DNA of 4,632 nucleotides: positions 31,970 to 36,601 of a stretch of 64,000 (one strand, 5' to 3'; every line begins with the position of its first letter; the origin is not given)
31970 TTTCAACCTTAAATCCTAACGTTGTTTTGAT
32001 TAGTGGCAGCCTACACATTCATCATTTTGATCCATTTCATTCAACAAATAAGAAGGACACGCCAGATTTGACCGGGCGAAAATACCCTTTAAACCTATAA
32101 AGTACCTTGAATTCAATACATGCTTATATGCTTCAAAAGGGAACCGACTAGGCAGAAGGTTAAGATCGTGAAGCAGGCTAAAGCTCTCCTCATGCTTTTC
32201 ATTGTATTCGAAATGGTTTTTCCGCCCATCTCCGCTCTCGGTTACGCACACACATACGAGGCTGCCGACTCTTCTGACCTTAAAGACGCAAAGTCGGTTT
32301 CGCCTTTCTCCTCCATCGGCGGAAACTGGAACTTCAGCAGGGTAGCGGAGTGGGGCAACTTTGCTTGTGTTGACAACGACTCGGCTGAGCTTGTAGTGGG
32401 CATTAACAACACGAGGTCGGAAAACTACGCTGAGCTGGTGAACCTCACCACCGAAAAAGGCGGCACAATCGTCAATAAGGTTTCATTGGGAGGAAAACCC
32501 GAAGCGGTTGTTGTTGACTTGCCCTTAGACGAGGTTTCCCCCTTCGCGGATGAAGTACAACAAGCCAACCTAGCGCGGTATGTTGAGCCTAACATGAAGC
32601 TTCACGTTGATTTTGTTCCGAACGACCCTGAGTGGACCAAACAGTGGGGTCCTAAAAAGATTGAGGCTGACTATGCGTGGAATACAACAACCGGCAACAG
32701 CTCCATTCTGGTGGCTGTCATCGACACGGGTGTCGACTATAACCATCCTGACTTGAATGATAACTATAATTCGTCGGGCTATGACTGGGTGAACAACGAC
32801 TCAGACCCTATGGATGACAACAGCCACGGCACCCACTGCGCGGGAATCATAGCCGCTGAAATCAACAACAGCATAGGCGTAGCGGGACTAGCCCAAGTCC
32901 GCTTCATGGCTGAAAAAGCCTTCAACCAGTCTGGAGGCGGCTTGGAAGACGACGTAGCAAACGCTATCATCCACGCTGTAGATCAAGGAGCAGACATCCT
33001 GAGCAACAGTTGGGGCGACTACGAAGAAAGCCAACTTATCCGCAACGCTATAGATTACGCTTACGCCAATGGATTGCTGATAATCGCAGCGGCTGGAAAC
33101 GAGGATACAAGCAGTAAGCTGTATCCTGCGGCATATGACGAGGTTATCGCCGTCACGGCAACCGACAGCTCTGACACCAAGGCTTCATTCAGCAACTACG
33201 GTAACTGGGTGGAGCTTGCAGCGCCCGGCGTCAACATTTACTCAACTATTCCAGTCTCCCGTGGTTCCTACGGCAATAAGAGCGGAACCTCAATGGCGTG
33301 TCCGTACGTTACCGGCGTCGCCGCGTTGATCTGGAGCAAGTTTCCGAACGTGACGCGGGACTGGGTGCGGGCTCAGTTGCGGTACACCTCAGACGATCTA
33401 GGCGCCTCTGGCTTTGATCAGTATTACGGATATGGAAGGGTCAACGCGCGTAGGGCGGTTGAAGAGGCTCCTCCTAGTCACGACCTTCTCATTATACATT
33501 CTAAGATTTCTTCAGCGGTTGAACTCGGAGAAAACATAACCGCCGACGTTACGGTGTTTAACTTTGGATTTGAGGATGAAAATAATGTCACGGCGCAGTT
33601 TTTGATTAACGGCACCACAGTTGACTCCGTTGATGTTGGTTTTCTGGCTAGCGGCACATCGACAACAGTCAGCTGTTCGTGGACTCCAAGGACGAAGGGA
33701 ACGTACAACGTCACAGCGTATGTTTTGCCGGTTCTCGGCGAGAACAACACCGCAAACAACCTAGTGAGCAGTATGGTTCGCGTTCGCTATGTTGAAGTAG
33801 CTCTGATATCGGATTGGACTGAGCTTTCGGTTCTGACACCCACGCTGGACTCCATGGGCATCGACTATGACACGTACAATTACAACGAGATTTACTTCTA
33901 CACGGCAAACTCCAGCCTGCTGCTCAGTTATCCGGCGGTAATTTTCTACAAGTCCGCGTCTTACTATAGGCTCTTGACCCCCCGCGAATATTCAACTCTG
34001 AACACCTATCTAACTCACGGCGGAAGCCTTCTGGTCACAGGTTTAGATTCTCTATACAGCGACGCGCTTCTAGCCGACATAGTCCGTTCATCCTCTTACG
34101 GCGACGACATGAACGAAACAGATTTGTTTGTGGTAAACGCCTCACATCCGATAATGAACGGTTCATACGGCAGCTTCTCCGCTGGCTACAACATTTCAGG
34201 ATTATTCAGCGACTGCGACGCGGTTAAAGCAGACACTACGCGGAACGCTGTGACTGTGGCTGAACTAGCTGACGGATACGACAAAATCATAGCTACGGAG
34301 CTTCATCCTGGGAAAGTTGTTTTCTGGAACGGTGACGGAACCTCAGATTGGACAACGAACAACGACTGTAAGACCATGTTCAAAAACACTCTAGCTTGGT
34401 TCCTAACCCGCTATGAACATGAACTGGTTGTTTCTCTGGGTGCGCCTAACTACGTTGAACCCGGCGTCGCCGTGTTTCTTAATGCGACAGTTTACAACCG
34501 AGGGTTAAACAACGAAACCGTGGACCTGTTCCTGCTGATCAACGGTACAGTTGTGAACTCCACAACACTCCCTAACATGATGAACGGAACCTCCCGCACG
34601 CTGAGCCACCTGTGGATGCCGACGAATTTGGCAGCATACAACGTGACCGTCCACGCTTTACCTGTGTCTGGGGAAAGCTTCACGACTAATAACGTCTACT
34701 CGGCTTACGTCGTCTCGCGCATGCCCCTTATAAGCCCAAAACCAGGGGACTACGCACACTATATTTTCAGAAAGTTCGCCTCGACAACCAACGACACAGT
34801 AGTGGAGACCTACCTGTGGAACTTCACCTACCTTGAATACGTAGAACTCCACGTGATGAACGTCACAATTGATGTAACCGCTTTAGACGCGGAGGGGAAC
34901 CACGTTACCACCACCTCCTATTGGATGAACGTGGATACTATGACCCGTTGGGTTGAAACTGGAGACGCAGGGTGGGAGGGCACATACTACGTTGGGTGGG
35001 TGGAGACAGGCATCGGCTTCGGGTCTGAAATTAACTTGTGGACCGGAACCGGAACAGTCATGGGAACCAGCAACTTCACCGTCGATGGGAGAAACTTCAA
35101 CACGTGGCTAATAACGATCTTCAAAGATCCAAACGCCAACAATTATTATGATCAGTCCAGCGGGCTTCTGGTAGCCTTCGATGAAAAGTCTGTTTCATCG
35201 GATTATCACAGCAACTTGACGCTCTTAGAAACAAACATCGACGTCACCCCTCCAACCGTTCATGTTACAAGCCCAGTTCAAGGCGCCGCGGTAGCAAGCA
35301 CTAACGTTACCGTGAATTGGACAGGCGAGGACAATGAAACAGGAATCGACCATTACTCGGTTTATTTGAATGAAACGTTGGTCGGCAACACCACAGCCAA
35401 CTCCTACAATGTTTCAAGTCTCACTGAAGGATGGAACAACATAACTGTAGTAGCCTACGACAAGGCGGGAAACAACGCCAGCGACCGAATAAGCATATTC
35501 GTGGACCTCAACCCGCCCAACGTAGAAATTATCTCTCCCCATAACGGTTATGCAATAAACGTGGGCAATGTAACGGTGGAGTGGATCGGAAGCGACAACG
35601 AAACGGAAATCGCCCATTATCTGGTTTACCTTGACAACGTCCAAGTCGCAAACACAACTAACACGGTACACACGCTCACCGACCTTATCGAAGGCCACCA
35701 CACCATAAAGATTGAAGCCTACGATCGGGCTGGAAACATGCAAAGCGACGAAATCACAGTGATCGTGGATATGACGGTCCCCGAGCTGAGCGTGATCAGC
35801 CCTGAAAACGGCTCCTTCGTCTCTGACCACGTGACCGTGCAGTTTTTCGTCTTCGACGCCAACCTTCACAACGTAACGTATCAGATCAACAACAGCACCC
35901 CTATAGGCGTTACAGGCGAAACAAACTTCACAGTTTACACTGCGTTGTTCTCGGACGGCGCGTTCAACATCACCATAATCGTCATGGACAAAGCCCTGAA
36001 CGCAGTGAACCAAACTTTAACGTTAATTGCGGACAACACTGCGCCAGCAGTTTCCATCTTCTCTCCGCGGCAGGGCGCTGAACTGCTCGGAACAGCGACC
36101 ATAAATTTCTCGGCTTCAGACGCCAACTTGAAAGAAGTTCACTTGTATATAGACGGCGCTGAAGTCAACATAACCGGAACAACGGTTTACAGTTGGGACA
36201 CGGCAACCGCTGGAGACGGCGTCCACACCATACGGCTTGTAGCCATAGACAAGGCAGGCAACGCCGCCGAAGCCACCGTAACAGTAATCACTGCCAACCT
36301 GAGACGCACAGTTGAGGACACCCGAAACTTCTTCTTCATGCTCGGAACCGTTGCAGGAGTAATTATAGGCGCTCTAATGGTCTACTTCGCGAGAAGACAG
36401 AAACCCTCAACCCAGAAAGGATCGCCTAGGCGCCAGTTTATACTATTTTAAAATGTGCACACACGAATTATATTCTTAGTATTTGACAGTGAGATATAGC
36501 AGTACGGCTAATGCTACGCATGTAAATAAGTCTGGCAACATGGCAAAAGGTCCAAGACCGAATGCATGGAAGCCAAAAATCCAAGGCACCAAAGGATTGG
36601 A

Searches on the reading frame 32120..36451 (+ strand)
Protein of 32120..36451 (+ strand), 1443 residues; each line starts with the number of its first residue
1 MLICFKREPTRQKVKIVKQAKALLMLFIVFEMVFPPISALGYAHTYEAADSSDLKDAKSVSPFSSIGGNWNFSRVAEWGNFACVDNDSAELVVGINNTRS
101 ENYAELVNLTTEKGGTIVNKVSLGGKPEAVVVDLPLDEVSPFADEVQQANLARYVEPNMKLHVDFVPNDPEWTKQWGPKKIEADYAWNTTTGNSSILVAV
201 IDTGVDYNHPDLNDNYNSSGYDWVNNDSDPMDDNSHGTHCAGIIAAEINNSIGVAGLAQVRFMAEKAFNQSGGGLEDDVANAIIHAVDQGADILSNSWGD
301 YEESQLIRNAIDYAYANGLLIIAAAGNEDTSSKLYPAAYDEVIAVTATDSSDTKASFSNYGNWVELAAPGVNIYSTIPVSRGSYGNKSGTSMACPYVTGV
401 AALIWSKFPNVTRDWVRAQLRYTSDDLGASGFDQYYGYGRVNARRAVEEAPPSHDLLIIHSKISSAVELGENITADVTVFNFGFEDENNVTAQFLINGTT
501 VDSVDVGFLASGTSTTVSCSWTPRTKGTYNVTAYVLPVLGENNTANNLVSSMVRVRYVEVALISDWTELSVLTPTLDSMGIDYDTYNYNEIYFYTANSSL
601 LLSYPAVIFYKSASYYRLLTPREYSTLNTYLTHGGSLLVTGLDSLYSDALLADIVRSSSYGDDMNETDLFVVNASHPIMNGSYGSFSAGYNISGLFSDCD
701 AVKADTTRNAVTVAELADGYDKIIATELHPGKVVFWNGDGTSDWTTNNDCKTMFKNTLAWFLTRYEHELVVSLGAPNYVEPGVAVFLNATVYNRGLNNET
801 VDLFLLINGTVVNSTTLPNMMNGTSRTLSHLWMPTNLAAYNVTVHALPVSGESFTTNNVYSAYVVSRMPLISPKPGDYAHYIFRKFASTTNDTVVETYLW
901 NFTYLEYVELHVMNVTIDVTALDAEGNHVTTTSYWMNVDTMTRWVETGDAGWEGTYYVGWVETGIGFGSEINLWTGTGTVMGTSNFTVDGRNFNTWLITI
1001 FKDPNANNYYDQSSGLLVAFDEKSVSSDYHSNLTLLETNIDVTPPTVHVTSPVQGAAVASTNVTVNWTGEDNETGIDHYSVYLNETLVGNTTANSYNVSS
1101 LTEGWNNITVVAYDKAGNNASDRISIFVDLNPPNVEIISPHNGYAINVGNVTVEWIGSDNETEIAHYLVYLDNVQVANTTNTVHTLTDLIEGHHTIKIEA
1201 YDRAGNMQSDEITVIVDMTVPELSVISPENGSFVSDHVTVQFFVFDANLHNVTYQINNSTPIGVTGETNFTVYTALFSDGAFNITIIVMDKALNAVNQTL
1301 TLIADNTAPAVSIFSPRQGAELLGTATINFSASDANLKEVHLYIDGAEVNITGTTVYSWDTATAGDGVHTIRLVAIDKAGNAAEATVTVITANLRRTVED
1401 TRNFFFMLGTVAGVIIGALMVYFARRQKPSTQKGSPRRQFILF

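Call 3: search_protein_families(library=ncbifam, proteins=[window:32120-36451:+], max_evalue=1)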
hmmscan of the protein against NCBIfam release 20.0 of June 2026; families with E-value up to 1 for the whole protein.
window:32120-36451:+ (1443 aa): 12 families
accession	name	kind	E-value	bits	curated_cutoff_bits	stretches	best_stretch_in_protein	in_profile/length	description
TIGR03921.1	T7SS_mycosin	equivalog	1.2e-66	225.3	278.75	1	183-454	3-293/353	type VII secretion-associated serine protease mycosin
NF033595.1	denti_PrtP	equivalog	2.7e-44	151.8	300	3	297-448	345-503/606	dentilisin complex serine proteinase subunit PrtP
NF049966.1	QH_SP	equivalog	6.9e-22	77.9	165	1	198-424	2-211/219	subtilisin-like serine protease QhpE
TIGR03895.1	protease_PatA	subfamily_domain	1e-19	70.8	421.05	1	277-406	44-178/606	PatA/PatG family cyanobactin maturation protease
NF047441.1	Lepto_OmpL47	equivalog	3.8e-14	53.1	250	2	1036-1224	134-330/336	multi-beta-barrel domain surface protein OmpL47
NF051851.1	AtpSerPepEprS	equivalog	7.8e-12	44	1700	2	358-430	273-343/988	autotransporter serine peptidase EprS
NF041611.1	exoglucan_CbhB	equivalog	2.2e-11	42.6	1950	2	1038-1213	699-881/997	exoglucanase CbhB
NF047446.1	barrel_OmpL47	domain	1.6e-09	38.1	40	3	1324-1389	3-66/68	OmpL47-type beta-barrel domain-containing protein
NF052529.1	PG_M23_Pgp6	exception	3.9e-07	29.1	600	2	1294-1390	127-228/452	peptidoglycan metallopeptidase Pgp6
NF033707.1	T9SS_sortase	equivalog_domain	1.3e-05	23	420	2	1170-1217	942-989/1095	type IX secretion system sortase PorU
NF042956.1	IteS_antiphage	equivalog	0.00034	19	900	1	193-293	254-351/747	S8 family anti-phage peptidase IteS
NF033510.3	Ca_tandemer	repeat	0.022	15.1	50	1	1051-1119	33-95/96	Ca2+-stabilized repeat-containing adhesin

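Call 4: search_protein_families(library=pfam, proteins=[window:32120-36451:+], max_evalue=1)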
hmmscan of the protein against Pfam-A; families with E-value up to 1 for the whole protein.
window:32120-36451:+ (1443 aa): 15 families
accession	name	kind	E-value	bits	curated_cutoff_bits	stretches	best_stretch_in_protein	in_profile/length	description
PF00082.27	Peptidase_S8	-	3.6e-61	207.4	21.8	1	195-439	3-288/288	Subtilase family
PF17957.7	Big_7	-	2.3e-28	99.1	24.1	5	1309-1372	1-69/70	Bacterial Ig domain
PF07705.17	CARDB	-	2.9e-17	63.1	22.7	2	455-536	3-84/101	CARDB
PF09136.16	Glucodextran_B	-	4.6e-17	62.1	27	4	1045-1129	1-82/83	Glucodextranase, domain B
PF02494.22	HYR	-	4.5e-11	43.4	21.7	2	1041-1121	2-74/81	HYR domain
PF19077.6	Big_13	-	2e-09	38.3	27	4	1175-1217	58-101/102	Bacterial Ig-like domain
PF00041.27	fn3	-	1.8e-07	31.7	25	2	1055-1120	8-76/84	Fibronectin type III domain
PF07495.19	Y_Y_Y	-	7.2e-05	23.1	26.6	1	1167-1214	12-60/65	Y_Y_Y domain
PF11008.14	DUF2846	-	0.0025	18.3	34.3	0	1163-1206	20-58/92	Protein of unknown function (DUF2846)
PF20164.4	GspA_SrpA_N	-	0.0026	18.6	27.4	1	1179-1217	74-112/117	GspA/SrpA SigLec-like domain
PF22352.2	K319L-like_PKD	-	0.0079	16.6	27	1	1173-1216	41-84/84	K319L-like, PKD domain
PF24421.1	Ig_J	-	0.015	15.8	29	0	1175-1214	59-97/104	Tip attachment protein J, Ig-like domain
PF23608.1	Ig_ILCR1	-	0.026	15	27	0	1149-1193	17-61/114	ILCR1 Ig-like domain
PF04881.20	Adeno_GP19K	-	0.039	14.3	27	0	482-533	3-54/133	Adenovirus GP19K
PF13709.12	DUF4159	-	0.11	12.4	25.9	1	595-640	43-86/202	Domain of unknown function (DUF4159)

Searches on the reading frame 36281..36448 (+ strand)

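Call 39: search_protein_families(library=ncbifam, proteins=[window:36281-36448:+], max_evalue=10)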
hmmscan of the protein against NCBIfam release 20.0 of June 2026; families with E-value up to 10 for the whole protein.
seq(56 aa): 3 families
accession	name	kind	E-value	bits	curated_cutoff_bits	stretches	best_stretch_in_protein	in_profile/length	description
TIGR01185.1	devC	equivalog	0.11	11.5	290.35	1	14-36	256-278/380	ABC transporter permease DevC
NF053524.1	thylo_ssl2009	equivalog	0.14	12.9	58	1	19-45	11-37/90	ssl2009 family thylakoid membrane protein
TIGR00990.1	3a0801s09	subfamily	0.24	10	757.25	1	12-46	31-65/615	mitochondrial import receptor subunit TOM70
